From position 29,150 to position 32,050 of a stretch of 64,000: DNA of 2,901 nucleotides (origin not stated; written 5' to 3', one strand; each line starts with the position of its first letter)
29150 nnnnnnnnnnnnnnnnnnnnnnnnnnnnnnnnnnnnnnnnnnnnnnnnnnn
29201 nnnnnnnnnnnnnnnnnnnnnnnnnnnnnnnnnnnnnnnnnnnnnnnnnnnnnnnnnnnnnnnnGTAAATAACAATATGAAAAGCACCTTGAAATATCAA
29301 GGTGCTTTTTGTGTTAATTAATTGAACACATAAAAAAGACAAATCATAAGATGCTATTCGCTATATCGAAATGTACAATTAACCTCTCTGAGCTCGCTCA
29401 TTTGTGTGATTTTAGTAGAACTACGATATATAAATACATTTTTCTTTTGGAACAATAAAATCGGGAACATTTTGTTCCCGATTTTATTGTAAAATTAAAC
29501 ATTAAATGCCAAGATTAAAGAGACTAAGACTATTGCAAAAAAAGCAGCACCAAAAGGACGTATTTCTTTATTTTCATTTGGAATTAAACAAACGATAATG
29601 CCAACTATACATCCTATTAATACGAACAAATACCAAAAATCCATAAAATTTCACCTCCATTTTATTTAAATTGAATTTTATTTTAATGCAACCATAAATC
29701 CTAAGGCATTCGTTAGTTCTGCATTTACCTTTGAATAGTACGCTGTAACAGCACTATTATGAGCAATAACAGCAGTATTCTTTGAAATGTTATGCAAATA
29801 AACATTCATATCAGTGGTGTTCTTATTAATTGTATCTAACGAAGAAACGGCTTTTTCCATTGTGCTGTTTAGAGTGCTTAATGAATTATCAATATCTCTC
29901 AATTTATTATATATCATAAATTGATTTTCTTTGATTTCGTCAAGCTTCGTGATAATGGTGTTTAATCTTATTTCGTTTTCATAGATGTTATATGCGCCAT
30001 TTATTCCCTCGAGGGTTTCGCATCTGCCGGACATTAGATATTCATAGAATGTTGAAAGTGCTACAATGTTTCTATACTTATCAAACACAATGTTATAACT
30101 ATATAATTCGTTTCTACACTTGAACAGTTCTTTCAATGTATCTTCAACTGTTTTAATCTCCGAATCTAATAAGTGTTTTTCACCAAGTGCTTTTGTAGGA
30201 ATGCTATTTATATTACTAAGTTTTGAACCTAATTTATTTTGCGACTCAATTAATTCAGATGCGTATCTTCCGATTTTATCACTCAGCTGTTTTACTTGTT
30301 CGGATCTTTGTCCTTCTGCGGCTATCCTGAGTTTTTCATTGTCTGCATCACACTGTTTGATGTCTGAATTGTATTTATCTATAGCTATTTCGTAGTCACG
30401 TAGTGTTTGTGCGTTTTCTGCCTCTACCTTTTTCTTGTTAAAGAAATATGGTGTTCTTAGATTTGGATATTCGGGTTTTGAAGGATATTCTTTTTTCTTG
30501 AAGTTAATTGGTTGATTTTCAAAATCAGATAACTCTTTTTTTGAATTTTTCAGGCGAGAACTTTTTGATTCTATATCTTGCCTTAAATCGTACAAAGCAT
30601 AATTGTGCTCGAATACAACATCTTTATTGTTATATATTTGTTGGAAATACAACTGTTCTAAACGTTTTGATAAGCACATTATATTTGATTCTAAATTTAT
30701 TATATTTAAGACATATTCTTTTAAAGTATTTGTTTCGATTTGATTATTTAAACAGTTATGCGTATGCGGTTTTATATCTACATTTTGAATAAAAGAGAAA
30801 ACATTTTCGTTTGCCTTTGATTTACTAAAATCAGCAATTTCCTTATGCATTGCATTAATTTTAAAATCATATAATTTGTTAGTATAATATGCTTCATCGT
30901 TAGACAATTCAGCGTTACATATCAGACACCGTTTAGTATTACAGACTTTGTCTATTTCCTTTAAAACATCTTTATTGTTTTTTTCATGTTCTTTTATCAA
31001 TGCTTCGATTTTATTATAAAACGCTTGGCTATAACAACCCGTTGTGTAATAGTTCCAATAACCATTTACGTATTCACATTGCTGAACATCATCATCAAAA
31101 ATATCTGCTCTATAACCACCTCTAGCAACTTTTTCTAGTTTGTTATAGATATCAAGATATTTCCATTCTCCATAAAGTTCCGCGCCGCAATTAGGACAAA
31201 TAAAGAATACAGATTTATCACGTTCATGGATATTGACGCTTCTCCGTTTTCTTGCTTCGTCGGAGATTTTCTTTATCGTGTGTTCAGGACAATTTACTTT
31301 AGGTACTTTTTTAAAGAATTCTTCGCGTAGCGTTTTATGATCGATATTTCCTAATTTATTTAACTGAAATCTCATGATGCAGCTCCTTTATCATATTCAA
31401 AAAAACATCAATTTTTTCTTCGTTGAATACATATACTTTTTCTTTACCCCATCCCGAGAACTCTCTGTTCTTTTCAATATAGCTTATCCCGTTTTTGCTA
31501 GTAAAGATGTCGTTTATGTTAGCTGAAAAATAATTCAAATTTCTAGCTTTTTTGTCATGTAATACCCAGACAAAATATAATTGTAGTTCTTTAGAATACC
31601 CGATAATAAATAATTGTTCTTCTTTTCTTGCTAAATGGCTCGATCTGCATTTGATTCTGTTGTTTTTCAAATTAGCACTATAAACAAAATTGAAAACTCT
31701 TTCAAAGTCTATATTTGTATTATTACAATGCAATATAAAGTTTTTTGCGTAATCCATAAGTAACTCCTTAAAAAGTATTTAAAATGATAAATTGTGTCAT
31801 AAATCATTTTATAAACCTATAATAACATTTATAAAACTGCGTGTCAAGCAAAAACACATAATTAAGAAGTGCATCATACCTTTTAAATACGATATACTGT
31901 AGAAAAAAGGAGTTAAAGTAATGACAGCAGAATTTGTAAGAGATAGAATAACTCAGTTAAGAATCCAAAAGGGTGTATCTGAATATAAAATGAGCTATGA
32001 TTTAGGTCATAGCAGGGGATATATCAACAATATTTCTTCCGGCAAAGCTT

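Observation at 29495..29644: Unannotated 49-aa two-TM peptide at the end of the islet operon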

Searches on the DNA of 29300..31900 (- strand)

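Call 45: search_dna_similar(query=window:29300-31900:-, collection=phages, mode=distant)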
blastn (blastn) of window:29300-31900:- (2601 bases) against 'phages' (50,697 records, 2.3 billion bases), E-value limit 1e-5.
No match.
